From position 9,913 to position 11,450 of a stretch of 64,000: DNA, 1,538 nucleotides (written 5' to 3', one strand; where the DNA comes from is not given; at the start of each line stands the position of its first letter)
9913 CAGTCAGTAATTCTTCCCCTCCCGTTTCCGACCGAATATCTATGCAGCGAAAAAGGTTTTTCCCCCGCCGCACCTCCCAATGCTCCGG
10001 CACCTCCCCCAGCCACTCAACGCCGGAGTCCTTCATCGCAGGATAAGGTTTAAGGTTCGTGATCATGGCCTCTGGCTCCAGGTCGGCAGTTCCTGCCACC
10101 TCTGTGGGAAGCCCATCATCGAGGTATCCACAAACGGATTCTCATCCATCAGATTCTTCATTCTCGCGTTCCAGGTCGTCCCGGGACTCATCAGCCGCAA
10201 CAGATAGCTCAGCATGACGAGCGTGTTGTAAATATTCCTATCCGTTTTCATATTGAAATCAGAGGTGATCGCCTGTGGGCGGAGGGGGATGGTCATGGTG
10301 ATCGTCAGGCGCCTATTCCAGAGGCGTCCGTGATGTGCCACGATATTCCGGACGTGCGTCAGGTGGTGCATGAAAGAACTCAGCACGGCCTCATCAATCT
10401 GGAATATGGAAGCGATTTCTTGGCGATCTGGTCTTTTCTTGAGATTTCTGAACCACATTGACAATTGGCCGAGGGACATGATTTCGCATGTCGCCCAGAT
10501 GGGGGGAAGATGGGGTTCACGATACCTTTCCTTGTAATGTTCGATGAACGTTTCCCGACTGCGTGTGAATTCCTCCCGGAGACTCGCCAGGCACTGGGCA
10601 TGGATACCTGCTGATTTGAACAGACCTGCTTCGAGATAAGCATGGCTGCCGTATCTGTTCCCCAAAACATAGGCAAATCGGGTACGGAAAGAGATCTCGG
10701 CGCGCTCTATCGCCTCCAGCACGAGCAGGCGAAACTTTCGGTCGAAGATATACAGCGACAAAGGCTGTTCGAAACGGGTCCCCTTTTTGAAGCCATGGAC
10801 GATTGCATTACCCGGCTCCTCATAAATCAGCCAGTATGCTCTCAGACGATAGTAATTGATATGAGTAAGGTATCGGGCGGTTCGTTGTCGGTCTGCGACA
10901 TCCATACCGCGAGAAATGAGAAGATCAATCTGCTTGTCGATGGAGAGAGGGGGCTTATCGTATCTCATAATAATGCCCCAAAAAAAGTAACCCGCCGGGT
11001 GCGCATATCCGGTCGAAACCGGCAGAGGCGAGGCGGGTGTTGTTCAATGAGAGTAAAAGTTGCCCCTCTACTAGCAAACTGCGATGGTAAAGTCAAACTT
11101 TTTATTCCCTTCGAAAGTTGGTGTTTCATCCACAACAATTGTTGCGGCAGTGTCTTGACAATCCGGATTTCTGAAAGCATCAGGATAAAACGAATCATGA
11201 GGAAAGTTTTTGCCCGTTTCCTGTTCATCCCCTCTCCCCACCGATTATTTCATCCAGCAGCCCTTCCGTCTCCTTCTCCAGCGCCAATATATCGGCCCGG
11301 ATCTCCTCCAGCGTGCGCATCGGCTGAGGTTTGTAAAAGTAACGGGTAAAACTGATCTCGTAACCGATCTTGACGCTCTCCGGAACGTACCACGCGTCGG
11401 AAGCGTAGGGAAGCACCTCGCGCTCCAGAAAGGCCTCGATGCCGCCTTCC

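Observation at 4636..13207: Type I R-M operon with three embedded non-R-M ORFs, all six chained by ATGA overlaps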

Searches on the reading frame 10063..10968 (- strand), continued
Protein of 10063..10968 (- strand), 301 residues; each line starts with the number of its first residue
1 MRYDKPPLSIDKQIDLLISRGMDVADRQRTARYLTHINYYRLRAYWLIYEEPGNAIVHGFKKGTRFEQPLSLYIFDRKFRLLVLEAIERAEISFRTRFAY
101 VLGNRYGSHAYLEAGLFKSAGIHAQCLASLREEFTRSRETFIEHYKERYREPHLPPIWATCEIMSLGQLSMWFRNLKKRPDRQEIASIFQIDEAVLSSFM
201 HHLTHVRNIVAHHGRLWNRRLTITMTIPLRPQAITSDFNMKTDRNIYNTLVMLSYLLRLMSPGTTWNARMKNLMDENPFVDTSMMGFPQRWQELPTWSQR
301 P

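Call 78: search_protein_families(library=pfam, proteins=[L018:7565-9841:+, L067:87-1484:+, L069:1739-4015:+, L071:7423-9795:+, L045:4699-5205:+, L079:3300-4202:+, L006:121-2532:+, L020:5862-8252:+, L057:7459-9738:+, L065:7448-9796:+], max_evalue=0.0001)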
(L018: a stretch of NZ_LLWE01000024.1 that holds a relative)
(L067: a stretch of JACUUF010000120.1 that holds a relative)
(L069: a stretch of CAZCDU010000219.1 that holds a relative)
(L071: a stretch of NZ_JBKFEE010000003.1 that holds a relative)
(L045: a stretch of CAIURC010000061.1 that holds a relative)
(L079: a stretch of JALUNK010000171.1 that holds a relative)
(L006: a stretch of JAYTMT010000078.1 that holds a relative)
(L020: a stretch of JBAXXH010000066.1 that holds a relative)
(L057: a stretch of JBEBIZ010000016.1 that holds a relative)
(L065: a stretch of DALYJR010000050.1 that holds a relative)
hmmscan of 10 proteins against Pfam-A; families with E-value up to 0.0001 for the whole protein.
L018:7565-9841:+ (758 aa): 5 families
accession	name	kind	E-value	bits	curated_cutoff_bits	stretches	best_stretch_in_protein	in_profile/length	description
PF20473.4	MmeI_Mtase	-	4.5e-121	403.4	27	1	154-435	1-258/259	MmeI, DNA-methyltransferase domain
PF20466.3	MmeI_TRD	-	4.6e-84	281.3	27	1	458-661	2-207/207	MmeI, target recognition domain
PF20465.4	MmeI_hel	-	3.9e-26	92.1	27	1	1-79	3-75/75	MmeI, helicase spacer domain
PF20467.3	MmeI_C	-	4e-17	62.7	27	1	663-740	3-80/83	MmeI, C-terminal domain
PF02384.22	N6_Mtase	-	1.2e-05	25.3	20.4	0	175-242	49-103/311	N-6 DNA Methylase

L067:87-1484:+ (465 aa): 1 family
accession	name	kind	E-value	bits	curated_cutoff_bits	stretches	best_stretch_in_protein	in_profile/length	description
PF00271.37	Helicase_C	-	8.5e-14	52.2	23.5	1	1-42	69-110/110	Helicase conserved C-terminal domain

L069:1739-4015:+ (758 aa): 1 family
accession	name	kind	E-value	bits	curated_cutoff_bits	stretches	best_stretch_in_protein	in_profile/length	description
PF00271.37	Helicase_C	-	2.8e-14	53.7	23.5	1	334-478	4-110/110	Helicase conserved C-terminal domain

L071:7423-9795:+ (790 aa): 1 family
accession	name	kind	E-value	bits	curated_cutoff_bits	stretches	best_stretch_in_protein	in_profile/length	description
PF07669.17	Eco57I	-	8.7e-20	71.9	25.3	1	26-259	1-93/171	Eco57I restriction-modification methylase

L045:4699-5205:+ (168 aa): 0 families

L079:3300-4202:+ (300 aa): 0 families

L006:121-2532:+ (803 aa): 1 family
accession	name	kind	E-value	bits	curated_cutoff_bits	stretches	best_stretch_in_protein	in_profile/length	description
PF07669.17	Eco57I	-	1.4e-21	77.8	25.3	1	9-252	2-92/171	Eco57I restriction-modification methylase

L020:5862-8252:+ (796 aa): 2 families
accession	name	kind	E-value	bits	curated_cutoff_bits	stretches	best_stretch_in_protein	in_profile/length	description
PF00271.37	Helicase_C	-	5e-20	72.2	23.5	1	266-371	7-110/110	Helicase conserved C-terminal domain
PF00176.29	SNF2-rel_dom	-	8.5e-09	35.4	24.9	1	5-101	151-251/290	SNF2-related domain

L057:7459-9738:+ (759 aa): 6 families
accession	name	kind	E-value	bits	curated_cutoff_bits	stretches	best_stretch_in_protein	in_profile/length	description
PF00204.31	DNA_gyraseB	-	1.2e-58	197.8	27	1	184-353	1-172/173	DNA gyrase B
PF18053.6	GyrB_insert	-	7e-45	153.4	26.1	1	527-684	1-166/167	DNA gyrase B subunit insert domain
PF00986.26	DNA_gyraseB_C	-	3.4e-30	104.4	29.8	1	687-748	2-63/63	DNA gyrase B subunit, carboxyl terminus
PF01751.28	Toprim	-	3.8e-19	69.1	23.1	1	382-494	1-95/96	Toprim domain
PF02518.31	HATPase_c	-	2.1e-14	54.4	26.4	1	1-133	9-105/111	Histidine kinase-, DNA gyrase B-, and HSP90-like ATPase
PF21249.2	GyrB_hook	-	1.7e-06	28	23.7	1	496-514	1-19/29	GyrB, hook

L065:7448-9796:+ (782 aa): 2 families
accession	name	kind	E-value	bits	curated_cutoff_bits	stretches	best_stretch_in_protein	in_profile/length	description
PF02867.20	Ribonuc_red_lgC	-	1.2e-197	658.2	23.9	1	175-715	1-523/523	Ribonucleotide reductase, barrel domain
PF00317.26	Ribonuc_red_lgN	-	1e-23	83.6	28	1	98-169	2-74/77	Ribonucleotide reductase, all-alpha domain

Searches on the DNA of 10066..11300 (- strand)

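Call 12: search_rna_families(source=window, start=10900, end=11300, threshold=evalue, max_evalue=10, show_alignments=5)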
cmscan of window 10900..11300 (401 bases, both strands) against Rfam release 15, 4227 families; matches with E-value up to 10: 3.
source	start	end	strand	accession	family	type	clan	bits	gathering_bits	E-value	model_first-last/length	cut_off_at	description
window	10990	11037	-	RF03085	abiF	Gene; sRNA;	-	21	37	0.26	1-37/37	no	abiF RNA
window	10911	10975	+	RF00569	SNORD19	Gene; snRNA; snoRNA; CD-box;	CL00048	17.1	35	2.1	1-76/76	no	Small nucleolar RNA SNORD19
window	10950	10993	+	RF01792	eiav_FSE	Cis-reg; frameshift_element;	-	10.6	40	7.2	1-35/35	no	ribosomal frameshift site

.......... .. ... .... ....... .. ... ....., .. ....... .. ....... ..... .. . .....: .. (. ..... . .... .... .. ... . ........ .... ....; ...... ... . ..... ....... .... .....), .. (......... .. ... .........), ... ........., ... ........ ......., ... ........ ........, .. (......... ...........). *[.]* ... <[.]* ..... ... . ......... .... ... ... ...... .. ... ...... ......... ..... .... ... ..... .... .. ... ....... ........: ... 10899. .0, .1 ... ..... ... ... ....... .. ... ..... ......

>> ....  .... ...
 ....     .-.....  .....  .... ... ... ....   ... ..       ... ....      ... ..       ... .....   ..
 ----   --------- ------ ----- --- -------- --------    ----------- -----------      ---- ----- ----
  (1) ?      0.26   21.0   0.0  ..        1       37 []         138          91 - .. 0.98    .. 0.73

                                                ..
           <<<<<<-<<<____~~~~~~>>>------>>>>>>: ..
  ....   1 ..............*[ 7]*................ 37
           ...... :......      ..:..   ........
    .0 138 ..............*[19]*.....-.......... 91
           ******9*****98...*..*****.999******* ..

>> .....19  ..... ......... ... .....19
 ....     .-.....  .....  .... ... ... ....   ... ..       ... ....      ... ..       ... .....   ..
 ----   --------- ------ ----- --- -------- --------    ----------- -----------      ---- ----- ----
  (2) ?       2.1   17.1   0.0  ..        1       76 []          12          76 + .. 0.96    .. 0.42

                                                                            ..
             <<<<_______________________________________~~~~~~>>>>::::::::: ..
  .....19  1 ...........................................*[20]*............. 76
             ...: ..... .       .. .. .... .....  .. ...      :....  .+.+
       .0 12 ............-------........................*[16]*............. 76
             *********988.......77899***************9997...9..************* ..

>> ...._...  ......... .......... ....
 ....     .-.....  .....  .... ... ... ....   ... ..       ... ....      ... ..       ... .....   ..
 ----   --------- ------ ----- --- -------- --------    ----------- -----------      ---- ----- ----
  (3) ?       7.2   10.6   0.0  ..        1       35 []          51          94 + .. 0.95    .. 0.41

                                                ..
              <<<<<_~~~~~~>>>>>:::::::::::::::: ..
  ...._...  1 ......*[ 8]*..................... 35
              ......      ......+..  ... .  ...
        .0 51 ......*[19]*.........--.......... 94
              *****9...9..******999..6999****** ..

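Call 50: build_rna_model(alignment_id=A2, structure=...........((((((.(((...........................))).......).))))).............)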
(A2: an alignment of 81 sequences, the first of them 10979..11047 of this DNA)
Model R1 built from alignment A2 (81 sequences, 78 columns); structure: as given.
model positions 65; base pairs 9; branch points 0; effective number of sequences 18.4; information 0.863 bits per position. Calibrated on 0.2 Mb of random sequence (short: E-values are rough).
structure used (alignment columns):
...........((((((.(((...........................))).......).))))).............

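Call 51: search_with_rna_model(model_id=R1, source=window, max_evalue=1, show_alignments=2)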
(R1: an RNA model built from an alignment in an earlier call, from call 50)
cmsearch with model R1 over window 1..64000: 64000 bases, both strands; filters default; matches with E-value up to 1: 1.
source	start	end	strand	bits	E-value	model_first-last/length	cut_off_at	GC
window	10979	11047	-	66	1.3e-11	1-65/65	no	0.58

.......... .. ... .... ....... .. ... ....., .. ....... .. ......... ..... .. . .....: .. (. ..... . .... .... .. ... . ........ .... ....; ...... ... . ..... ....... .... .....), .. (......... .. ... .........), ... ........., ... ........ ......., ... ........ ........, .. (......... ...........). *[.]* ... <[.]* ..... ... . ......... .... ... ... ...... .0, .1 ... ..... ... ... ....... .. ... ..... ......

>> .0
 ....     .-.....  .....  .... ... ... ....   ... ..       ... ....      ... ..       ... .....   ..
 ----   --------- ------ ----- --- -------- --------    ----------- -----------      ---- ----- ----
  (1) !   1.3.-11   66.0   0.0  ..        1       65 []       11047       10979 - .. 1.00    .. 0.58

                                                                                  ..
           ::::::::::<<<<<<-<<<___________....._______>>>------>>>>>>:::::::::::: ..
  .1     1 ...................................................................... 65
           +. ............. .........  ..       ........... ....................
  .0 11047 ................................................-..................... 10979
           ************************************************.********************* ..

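Call 67: search_rna_families(sources=[L001, L005, L006, L015, L019, L023, L025, L040, L069, L077, L080, L079, L030, L045, L067, L087, L016, L070, L026, L047], threshold=gathering)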
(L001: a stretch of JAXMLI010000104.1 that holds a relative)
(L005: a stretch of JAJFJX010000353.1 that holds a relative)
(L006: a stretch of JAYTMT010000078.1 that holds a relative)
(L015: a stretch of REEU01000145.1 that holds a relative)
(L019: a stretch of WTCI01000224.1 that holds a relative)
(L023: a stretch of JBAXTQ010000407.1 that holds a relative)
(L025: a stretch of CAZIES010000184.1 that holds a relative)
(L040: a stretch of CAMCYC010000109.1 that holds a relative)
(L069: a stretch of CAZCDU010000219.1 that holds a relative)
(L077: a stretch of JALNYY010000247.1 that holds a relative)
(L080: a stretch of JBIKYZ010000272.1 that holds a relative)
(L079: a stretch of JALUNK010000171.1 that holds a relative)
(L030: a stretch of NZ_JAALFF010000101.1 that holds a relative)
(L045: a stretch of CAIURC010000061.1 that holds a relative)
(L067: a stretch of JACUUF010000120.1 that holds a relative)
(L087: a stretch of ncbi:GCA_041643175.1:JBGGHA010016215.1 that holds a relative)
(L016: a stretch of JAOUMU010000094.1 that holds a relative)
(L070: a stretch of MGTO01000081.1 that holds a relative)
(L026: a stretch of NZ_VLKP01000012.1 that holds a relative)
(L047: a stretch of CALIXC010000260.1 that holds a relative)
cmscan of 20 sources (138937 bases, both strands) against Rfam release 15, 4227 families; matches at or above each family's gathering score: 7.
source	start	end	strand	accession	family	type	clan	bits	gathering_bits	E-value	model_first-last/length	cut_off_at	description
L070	4696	4732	+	RF03085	abiF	Gene; sRNA;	-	59.9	37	2.2e-08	1-37/37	no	abiF RNA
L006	2611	2647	+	RF03085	abiF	Gene; sRNA;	-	52.8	37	1.3e-06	1-37/37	no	abiF RNA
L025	526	562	+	RF03085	abiF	Gene; sRNA;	-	45.2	37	9.4e-05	1-37/37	no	abiF RNA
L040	221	257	+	RF03085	abiF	Gene; sRNA;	-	44.1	37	0.00018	1-37/37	no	abiF RNA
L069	4195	4237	+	RF03085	abiF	Gene; sRNA;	-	43.5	37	0.00025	1-37/37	no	abiF RNA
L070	4631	4679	+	RF03085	abiF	Gene; sRNA;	-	41.4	37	0.00083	1-37/37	no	abiF RNA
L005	1749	1786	+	RF03085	abiF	Gene; sRNA;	-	38.6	37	0.0041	1-37/37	no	abiF RNA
